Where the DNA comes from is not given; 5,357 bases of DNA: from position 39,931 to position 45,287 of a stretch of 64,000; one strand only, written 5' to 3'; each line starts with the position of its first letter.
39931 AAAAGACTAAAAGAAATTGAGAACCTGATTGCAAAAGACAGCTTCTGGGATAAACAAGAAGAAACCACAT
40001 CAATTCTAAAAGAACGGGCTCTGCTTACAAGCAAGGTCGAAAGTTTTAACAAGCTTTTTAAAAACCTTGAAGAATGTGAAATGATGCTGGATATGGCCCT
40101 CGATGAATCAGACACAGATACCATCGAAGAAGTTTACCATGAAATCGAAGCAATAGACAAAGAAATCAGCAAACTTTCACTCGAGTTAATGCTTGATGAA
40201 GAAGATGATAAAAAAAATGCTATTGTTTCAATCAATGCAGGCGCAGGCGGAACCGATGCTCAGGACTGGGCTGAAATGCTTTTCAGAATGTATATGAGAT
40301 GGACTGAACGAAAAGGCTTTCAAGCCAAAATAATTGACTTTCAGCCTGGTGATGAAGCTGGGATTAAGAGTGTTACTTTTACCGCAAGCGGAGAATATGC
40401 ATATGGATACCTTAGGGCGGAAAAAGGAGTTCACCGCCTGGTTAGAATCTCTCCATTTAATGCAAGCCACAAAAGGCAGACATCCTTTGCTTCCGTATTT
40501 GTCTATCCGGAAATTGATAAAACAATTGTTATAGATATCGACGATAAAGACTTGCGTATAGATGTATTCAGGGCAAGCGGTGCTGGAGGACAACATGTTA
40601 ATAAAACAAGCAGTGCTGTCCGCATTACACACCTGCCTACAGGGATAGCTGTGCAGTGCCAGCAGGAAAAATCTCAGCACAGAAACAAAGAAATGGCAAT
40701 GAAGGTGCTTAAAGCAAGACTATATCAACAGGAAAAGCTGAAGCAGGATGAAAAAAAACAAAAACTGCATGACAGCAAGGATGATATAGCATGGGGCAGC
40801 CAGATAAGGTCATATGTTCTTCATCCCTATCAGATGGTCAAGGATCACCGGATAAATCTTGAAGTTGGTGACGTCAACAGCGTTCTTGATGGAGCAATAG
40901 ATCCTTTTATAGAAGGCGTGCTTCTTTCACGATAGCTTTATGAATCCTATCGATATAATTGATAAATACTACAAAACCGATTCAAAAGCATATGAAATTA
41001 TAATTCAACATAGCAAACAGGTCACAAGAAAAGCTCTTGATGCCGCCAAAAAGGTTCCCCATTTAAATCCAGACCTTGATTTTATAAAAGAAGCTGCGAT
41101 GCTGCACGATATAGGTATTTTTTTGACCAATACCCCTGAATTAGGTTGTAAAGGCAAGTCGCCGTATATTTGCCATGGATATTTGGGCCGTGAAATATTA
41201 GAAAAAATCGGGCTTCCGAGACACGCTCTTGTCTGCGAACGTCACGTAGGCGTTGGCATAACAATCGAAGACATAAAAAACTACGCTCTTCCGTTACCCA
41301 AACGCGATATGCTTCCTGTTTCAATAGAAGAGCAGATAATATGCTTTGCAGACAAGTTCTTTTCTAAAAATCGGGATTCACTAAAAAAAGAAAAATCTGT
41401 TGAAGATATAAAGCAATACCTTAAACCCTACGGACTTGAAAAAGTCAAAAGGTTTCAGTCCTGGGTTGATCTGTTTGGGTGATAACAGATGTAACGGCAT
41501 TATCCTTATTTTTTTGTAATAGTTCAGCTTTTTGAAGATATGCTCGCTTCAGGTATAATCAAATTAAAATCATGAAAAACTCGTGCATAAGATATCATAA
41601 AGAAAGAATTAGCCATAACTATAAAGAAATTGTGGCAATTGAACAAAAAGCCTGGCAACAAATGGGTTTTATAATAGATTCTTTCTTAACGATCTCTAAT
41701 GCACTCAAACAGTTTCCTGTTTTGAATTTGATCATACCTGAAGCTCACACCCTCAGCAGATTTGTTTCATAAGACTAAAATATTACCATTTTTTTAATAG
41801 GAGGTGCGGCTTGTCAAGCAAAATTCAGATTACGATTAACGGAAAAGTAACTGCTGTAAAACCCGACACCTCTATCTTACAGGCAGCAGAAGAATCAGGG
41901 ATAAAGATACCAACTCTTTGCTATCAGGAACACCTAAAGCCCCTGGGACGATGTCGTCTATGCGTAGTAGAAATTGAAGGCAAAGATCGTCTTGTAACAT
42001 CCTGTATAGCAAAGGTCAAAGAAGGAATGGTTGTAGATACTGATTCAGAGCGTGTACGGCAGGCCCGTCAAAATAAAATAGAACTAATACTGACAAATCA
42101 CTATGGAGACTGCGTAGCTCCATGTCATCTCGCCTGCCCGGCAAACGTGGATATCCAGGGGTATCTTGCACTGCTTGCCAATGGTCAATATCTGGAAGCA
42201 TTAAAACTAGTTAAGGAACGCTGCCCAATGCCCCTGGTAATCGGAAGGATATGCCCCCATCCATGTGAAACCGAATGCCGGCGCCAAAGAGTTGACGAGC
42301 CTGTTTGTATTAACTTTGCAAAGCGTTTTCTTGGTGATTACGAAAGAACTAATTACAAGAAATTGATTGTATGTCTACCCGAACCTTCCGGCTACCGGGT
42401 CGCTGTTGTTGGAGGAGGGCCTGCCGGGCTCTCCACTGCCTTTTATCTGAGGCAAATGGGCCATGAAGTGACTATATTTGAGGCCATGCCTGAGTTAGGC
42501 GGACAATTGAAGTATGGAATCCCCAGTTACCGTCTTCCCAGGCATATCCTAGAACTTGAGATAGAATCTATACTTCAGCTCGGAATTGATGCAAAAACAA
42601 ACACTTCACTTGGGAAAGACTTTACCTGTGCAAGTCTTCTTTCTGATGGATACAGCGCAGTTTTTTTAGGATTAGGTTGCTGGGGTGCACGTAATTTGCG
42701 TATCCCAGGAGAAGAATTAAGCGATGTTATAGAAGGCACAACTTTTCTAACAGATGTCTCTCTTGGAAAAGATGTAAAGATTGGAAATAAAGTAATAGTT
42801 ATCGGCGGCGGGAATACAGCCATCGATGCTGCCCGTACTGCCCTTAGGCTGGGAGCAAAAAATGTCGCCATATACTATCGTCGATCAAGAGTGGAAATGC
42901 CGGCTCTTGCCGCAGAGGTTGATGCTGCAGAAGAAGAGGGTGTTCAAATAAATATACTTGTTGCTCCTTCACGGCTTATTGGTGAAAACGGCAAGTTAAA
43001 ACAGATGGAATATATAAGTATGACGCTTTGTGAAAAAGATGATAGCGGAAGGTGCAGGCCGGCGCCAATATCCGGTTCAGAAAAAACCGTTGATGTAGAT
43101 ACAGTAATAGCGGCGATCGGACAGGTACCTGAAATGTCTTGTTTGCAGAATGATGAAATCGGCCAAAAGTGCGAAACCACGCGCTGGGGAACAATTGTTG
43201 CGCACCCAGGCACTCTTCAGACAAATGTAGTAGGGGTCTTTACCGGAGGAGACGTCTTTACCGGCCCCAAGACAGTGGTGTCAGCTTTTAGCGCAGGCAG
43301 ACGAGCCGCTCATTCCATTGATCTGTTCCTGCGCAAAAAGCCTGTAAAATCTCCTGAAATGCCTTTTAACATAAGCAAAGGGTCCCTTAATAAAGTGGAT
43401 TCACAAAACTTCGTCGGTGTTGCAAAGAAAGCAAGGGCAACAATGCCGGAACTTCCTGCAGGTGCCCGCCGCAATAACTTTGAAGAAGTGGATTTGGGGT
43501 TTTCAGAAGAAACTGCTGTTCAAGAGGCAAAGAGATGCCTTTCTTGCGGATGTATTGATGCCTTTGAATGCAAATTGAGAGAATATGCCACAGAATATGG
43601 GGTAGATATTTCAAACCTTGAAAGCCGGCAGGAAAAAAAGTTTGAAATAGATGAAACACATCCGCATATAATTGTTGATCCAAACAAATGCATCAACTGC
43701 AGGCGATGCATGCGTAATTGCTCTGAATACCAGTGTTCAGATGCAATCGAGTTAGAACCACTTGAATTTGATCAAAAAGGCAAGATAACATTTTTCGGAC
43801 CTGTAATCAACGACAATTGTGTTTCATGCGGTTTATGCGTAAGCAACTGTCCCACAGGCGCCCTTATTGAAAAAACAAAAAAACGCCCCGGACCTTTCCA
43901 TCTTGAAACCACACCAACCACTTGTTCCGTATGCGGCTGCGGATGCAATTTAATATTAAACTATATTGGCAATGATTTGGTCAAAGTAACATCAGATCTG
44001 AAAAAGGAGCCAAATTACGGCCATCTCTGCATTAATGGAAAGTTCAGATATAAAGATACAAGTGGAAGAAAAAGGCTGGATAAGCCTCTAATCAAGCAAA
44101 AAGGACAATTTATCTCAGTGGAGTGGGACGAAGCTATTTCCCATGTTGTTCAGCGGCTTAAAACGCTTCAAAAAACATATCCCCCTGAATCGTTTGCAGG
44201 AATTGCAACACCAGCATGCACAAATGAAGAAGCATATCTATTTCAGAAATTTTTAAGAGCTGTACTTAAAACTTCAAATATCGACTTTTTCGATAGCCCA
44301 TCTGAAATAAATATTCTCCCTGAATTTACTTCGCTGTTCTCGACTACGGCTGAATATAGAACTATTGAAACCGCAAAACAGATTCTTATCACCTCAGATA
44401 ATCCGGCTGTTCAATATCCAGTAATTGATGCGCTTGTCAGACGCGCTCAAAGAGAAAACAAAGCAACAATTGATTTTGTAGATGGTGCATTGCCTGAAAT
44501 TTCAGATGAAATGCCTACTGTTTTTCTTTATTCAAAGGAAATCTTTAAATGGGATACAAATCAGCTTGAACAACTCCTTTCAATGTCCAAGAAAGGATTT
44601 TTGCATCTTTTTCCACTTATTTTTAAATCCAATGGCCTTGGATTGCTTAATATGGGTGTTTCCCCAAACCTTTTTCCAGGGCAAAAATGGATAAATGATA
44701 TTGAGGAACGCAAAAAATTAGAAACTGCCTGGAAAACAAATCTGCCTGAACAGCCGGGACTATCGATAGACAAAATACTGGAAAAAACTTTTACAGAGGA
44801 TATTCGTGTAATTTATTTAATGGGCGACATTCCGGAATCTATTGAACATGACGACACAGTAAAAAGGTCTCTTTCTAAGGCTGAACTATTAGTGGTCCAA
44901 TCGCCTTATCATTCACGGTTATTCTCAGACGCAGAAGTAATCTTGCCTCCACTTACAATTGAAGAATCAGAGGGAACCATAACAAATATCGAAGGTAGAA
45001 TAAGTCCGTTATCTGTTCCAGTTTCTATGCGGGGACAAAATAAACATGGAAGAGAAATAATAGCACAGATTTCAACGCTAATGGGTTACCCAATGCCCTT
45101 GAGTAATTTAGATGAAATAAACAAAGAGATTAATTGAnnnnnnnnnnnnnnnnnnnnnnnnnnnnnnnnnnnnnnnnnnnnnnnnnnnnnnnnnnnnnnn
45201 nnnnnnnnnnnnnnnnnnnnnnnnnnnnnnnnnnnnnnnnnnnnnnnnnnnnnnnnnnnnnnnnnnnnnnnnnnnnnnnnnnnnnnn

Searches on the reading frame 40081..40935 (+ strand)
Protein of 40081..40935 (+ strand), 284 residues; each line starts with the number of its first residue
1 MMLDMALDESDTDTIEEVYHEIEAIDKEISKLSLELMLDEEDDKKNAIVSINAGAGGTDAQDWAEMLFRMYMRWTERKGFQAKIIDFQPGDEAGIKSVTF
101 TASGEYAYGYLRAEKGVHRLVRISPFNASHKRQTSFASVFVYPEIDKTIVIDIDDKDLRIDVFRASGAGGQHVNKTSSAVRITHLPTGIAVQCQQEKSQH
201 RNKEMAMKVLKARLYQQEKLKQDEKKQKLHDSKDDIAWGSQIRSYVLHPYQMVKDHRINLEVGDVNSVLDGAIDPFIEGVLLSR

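Call 11: search_protein_families(library=pfam, proteins=[window:40081-40935:+], max_evalue=0.001)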
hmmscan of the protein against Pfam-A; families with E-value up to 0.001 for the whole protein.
window:40081-40935:+ (284 aa): 2 families
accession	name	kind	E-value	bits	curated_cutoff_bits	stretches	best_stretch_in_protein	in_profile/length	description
PF03462.23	PCRF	-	2.1e-47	161.9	24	1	6-139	57-194/194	PCRF domain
PF00472.26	RF-1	-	1e-45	154.9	35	1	149-257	3-116/116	RF-1 domain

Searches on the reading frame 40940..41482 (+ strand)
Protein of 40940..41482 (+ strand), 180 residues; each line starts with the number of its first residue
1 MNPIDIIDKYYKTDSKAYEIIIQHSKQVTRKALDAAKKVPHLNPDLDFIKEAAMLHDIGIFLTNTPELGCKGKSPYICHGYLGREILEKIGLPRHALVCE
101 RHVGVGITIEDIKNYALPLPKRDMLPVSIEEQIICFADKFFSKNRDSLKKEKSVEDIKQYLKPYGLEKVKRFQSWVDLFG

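Call 11: search_protein_families(library=pfam, proteins=[window:40940-41482:+], max_evalue=0.001)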
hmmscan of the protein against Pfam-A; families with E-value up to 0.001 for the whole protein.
window:40940-41482:+ (180 aa): 1 family
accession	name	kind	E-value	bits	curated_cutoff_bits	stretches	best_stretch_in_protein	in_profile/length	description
PF01966.28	HD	-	1.4e-09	38.7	22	1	22-140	2-113/116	HD domain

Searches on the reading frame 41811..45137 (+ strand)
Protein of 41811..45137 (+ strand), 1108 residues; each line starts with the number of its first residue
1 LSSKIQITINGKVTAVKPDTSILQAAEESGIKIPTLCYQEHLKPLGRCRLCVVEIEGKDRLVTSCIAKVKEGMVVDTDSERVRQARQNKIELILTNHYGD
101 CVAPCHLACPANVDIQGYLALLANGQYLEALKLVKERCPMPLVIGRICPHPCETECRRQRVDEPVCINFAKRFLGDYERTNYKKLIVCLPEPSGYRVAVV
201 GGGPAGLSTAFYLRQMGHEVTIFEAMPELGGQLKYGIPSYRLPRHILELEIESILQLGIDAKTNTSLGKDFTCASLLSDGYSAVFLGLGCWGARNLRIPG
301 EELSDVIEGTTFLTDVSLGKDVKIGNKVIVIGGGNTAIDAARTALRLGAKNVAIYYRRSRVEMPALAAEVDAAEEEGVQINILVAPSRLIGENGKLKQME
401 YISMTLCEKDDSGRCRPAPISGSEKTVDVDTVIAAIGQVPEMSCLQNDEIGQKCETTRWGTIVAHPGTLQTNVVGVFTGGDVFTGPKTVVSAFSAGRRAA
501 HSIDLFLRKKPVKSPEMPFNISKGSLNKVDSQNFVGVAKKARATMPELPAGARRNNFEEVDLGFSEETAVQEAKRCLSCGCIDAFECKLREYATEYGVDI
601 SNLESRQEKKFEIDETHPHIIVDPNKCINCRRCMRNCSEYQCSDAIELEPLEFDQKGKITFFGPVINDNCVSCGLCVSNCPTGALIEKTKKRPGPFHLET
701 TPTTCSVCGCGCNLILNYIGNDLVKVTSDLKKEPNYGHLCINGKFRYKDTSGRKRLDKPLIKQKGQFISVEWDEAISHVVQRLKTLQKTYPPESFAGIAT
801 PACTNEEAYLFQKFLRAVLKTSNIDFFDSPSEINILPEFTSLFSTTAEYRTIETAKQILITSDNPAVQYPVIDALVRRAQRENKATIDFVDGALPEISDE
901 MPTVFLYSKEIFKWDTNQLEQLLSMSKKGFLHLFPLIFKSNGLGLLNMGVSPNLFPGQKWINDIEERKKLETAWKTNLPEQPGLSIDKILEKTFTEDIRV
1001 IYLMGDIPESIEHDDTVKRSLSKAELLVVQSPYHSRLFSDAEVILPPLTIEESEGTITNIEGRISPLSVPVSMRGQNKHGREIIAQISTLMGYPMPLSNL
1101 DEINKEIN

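Call 11: search_protein_families(library=pfam, proteins=[window:41811-45137:+], max_evalue=0.001)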
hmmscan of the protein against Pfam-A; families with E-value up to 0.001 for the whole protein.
window:41811-45137:+ (1108 aa): 23 families
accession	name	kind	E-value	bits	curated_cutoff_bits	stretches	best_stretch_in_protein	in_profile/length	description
PF07992.20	Pyr_redox_2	-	1.7e-33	116.7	26.1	1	195-496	1-291/291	Pyridine nucleotide-disulphide oxidoreductase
PF00384.28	Molybdopterin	-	3.9e-31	108.8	24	2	755-891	1-144/353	Molybdopterin oxidoreductase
PF13510.11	Fer2_4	-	4.1e-19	68.9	22.8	1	3-79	2-81/82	2Fe-2S iron-sulfur cluster binding domain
PF14691.11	Fer4_20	-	5.7e-18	65.2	25.8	1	101-181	27-111/113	Dihydroprymidine dehydrogenase domain II, 4Fe-4S cluster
PF13738.12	Pyr_redox_3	-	7.3e-12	45.6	30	1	322-480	162-305/305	Pyridine nucleotide-disulphide oxidoreductase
PF00070.33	Pyr_redox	-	3.4e-10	40.7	22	1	196-230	1-35/82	Pyridine nucleotide-disulphide oxidoreductase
PF14697.11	Fer4_21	-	2.6e-09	37.5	35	1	622-684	3-55/59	4Fe-4S dicluster domain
PF13450.12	NAD_binding_8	-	6.4e-09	36.4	21.9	1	199-234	1-36/68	NAD(P)-binding Rossmann-like domain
PF04879.21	Molybdop_Fe4S4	-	9.7e-09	35.5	22.7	1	699-748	2-51/55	Molybdopterin oxidoreductase Fe4S4 domain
PF12831.13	FAD_oxidored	-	2.5e-08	34.1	27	1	197-235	2-40/416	FAD dependent oxidoreductase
PF12838.12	Fer4_7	-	3.7e-08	34.2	27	1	626-684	1-52/52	4Fe-4S dicluster domain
PF01262.27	AlaDh_PNT_C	-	6.1e-08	32.8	23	0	326-360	29-63/214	Alanine dehydrogenase/PNT, C-terminal domain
PF01266.30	DAO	-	9.3e-08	32.4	27.9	1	196-231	1-37/353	FAD dependent oxidoreductase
PF03486.20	HI0933_like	-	4.5e-06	26.7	50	1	196-233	2-39/244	HI0933-like protein Rossmann domain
PF13187.11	Fer4_9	-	4.6e-06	27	27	1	626-684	1-51/52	4Fe-4S dicluster domain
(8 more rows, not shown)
